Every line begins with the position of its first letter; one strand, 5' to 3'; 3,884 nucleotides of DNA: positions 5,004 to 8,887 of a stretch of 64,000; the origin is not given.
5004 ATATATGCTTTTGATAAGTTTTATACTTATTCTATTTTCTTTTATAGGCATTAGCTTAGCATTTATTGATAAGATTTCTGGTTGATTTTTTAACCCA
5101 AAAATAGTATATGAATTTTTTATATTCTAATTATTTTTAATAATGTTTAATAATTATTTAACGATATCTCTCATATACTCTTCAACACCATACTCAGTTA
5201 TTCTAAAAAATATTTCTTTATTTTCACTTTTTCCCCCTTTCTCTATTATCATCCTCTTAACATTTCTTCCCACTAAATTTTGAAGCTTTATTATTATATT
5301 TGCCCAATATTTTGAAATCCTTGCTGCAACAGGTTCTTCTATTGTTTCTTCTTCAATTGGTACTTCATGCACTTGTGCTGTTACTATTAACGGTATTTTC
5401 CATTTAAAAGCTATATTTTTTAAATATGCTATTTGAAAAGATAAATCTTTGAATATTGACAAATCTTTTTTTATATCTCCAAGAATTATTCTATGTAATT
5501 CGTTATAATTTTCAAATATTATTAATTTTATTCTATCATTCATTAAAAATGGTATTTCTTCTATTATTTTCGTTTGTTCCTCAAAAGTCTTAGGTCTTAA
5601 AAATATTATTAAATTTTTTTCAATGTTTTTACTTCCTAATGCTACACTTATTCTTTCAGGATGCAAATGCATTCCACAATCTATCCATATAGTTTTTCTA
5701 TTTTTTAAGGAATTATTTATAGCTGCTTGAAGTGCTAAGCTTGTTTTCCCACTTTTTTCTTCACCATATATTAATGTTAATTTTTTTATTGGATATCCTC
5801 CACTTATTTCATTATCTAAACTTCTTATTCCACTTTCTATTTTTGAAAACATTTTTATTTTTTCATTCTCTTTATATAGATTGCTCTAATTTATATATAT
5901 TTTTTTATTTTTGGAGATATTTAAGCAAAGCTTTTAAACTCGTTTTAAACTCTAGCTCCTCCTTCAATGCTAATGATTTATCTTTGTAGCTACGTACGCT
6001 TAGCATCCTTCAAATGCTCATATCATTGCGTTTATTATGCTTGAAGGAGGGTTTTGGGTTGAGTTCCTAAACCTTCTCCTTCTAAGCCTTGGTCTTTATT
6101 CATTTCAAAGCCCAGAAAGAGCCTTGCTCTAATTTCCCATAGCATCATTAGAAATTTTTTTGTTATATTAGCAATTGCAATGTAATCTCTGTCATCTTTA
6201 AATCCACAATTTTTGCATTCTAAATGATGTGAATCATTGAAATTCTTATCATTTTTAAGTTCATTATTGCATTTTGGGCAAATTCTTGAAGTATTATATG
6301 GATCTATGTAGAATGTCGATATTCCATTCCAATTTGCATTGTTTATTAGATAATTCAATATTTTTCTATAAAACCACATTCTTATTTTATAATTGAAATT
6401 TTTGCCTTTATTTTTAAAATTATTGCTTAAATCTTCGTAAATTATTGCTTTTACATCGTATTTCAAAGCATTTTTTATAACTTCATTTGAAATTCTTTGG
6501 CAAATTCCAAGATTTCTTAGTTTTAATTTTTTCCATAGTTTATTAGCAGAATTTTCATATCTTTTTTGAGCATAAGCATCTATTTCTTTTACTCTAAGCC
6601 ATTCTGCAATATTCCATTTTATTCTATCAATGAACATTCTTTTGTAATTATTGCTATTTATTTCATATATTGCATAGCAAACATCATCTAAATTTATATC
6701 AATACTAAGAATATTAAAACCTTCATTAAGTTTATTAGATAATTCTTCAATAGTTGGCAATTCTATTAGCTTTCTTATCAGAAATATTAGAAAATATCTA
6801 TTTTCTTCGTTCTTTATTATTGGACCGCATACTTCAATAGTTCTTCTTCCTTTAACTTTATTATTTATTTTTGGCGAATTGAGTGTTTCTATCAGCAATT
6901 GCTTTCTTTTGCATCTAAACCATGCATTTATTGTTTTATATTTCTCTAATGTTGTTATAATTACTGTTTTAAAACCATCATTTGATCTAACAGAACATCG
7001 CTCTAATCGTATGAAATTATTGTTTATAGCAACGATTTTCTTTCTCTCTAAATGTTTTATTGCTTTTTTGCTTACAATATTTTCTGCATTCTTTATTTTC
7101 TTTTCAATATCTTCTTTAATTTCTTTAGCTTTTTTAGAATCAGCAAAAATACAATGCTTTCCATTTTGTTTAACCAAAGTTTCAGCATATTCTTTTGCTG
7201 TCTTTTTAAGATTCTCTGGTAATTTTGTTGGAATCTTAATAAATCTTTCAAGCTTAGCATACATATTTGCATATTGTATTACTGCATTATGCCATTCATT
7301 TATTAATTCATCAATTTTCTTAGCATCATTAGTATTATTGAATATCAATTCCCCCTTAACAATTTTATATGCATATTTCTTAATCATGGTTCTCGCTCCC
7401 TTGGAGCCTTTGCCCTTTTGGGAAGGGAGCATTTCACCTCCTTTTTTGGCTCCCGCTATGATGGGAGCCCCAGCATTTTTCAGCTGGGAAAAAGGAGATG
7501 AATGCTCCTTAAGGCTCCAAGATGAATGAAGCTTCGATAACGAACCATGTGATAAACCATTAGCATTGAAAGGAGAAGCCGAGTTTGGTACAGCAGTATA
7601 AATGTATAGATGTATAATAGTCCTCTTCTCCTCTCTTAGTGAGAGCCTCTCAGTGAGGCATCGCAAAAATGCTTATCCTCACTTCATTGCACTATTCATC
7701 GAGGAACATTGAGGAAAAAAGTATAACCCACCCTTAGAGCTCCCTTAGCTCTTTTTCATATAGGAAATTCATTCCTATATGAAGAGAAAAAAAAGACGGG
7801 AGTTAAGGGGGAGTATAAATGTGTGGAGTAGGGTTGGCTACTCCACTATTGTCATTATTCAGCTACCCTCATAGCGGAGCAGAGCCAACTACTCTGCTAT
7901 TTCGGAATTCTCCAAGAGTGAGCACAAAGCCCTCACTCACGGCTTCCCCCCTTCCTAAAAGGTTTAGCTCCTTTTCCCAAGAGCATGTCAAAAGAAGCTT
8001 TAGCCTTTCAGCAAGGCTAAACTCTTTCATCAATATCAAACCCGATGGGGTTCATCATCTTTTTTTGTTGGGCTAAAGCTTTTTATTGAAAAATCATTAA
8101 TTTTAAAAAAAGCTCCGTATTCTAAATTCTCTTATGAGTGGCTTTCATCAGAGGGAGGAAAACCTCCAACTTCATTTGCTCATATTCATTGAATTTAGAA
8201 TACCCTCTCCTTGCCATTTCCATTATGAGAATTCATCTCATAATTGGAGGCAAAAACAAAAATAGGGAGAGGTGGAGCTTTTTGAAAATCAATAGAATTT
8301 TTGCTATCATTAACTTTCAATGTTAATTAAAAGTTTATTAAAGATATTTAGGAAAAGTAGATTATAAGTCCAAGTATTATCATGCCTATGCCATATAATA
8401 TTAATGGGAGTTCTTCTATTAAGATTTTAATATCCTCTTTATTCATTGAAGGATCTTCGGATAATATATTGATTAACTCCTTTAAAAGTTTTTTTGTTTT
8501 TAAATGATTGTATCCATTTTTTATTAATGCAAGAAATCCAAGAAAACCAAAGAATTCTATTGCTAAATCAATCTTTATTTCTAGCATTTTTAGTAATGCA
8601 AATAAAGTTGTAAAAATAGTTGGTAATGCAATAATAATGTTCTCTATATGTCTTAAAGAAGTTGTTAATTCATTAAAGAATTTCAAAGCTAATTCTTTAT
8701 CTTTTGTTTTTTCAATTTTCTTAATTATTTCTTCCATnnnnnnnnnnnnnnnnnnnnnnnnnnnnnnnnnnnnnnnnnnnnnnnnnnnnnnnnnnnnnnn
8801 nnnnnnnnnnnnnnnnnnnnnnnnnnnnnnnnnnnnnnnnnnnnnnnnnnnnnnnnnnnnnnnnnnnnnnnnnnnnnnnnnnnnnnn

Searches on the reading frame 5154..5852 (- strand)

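Call 80: search_protein_families(library=ncbifam, proteins=[window:5154-5852:-], max_evalue=0.001)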
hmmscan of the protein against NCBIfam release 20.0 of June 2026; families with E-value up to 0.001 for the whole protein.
window:5154-5852:- (232 aa): 12 families
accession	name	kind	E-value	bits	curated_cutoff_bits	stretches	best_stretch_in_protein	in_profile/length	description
TIGR02237.1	recomb_radB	equivalog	1.4e-31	110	172.4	1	13-224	2-210/210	DNA repair and recombination protein RadB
NF006861.0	PRK09361.1-1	equivalog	2.5e-19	69.7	278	1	4-226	4-230/235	DNA repair and recombination protein RadB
NF003301.0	PRK04301.1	equivalog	3.2e-13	49.5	259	1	3-225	81-315/316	DNA repair and recombination protein RadA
TIGR02238.1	recomb_DMC1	equivalog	5e-09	35.7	447.7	1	4-223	77-311/314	meiotic recombinase Dmc1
TIGR02236.1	recomb_radA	equivalog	6.3e-09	35.6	361.15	1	3-224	76-310/311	DNA repair and recombination protein RadA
TIGR02239.1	recomb_RAD51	equivalog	9.8e-08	31.4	478.05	1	5-225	78-313/316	DNA repair protein RAD51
TIGR02012.1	tigrfam_recA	equivalog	3.3e-07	29.9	325.3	1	4-100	35-128/321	recombinase RecA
NF006799.0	PRK09302.1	equivalog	1e-05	24.3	408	1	3-50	11-58/515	circadian clock protein KaiC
NF005523.0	PRK07165.1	equivalog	3.2e-05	22.8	414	1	26-89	148-212/509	ATP F0F1 synthase subunit alpha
NF004723.0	PRK06067.1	subfamily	5.7e-05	22.7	194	1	5-55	16-65/243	flagellar accessory protein FlaH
TIGR03880.1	KaiC_arch_3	hypoth_equivalog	0.00039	20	249.45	0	8-58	1-51/224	KaiC domain-containing protein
NF052589.1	ArlH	equivalog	0.00089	19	215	0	11-42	8-39/229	archaellum protein ArlH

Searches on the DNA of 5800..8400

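Call 56: search_rna_families(source=window, start=5800, end=8400, threshold=evalue, max_evalue=1)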
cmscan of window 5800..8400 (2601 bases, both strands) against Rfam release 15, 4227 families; matches with E-value up to 1: 3.
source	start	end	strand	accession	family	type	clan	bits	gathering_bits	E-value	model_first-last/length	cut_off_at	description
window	8007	8061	-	RF01304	sR5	Gene; snRNA; snoRNA; CD-box;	-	31.9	40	6.2e-05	1-53/53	no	Small nucleolar RNA sR5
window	8007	8060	-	RF01147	sR12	Gene; snRNA; snoRNA; CD-box;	-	19.9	38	0.32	1-52/52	no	Small nucleolar RNA sR12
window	8006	8062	-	RF01136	sR28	Gene; snRNA; snoRNA; CD-box;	-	18.3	39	0.082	1-55/55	no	Small nucleolar RNA sR28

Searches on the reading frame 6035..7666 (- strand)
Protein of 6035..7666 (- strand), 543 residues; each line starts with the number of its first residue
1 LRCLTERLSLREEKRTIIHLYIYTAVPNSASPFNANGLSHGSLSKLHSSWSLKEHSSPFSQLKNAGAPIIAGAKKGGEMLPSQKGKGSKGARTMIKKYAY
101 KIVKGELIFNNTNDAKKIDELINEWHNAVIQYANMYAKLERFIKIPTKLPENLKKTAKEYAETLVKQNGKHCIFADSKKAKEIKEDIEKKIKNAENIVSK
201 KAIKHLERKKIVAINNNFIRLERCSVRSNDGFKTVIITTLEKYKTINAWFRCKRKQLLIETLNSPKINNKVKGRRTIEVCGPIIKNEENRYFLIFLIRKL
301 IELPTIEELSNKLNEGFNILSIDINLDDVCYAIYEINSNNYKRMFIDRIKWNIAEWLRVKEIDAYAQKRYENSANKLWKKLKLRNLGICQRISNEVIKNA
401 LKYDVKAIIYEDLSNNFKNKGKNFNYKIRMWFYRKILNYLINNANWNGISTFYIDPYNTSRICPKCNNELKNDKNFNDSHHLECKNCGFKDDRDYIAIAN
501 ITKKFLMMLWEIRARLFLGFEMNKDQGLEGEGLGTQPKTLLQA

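Call 3: search_protein_families(library=pfam, proteins=[window:6035-7666:-], max_evalue=0.1)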
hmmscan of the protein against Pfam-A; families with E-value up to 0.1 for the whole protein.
window:6035-7666:- (543 aa): 8 families
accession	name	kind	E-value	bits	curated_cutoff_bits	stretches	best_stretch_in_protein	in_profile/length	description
PF07282.18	Cas12f1-like_TNB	-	2e-14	53.9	26.3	1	433-501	1-60/60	Cas12f1-like, TNB domain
PF16988.10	Vps36-NZF-N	-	0.016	15.1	27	1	461-500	10-52/65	Vacuolar protein sorting 36 NZF-N zinc-finger domain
PF09526.16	DUF2387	-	0.048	14.1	25.9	0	462-494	10-43/72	Probable metal-binding protein (DUF2387)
PF13453.11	Zn_ribbon_TFIIB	-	0.062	13.2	22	0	462-488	1-26/41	Transcription factor zinc-finger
PF10047.15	DUF2281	-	0.068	14.2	26.5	0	147-181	7-34/64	Protein of unknown function (DUF2281)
PF01485.27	IBR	-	0.072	13.6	24.3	0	457-489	15-49/65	IBR domain, a half RING-finger domain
PF12773.13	DZR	-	0.078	13.6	27.3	0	458-490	10-33/45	Double zinc ribbon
PF14354.12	Lar_restr_allev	-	0.08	13.6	28.6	0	463-514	6-58/58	Restriction alleviation protein Lar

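Call 80: search_protein_families(library=ncbifam, proteins=[window:6035-7387:-], max_evalue=0.001)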
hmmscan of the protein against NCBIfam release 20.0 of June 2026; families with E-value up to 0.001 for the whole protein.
window:6035-7387:- (450 aa): 3 families
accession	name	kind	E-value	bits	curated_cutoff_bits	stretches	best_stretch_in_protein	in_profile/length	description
NF040570.1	guided_TnpB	subfamily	3.5e-18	66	100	1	72-411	37-389/389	RNA-guided endonuclease TnpB family protein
NF049972.1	CRISPR_Cas12f2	exception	2.1e-16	59.8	450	1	45-415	156-522/524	type V CRISPR-associated effector Cas12f2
TIGR01766.2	TIGR01766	domain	2.7e-10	40.6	32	1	295-367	8-82/82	IS200/IS605 family accessory protein TnpB-related protein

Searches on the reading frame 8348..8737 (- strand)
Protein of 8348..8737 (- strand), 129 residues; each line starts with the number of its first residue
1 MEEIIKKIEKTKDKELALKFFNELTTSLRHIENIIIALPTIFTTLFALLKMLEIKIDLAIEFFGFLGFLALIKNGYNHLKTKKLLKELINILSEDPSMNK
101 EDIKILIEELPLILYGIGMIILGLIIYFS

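Call 3: search_protein_families(library=pfam, proteins=[window:8348-8737:-], max_evalue=0.1)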
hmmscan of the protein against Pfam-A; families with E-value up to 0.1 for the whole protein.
window:8348-8737:- (129 aa): 3 families
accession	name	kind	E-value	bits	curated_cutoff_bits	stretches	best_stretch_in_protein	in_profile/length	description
PF11384.13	DUF3188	-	0.042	13.9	24.6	0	109-128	26-45/50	Protein of unknown function (DUF3188)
PF14610.12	Psg1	-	0.068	13.4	30.1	0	7-49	130-172/186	Ykl077w/Psg1 (Pma1 Stabilization in Golgi)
PF14666.11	RICTOR_M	-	0.078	13.2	27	0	53-110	14-69/104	Rapamycin-insensitive companion of mTOR, middle domain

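Call 38: search_protein_families(library=phrogs, proteins=[window:8348-8737:-], max_evalue=0.01)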
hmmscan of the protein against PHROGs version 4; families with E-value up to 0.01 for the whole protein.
window:8348-8737:- (129 aa): 0 families

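Call 79: search_protein_families(library=padloc, proteins=[window:8348-8737:-], max_evalue=0.01)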
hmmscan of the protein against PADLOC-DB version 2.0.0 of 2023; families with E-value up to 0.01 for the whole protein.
window:8348-8737:- (129 aa): 0 families

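Call 80: search_protein_families(library=ncbifam, proteins=[window:8348-8737:-], max_evalue=0.001)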
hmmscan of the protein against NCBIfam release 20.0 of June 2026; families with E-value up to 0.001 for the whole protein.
window:8348-8737:- (129 aa): 0 families
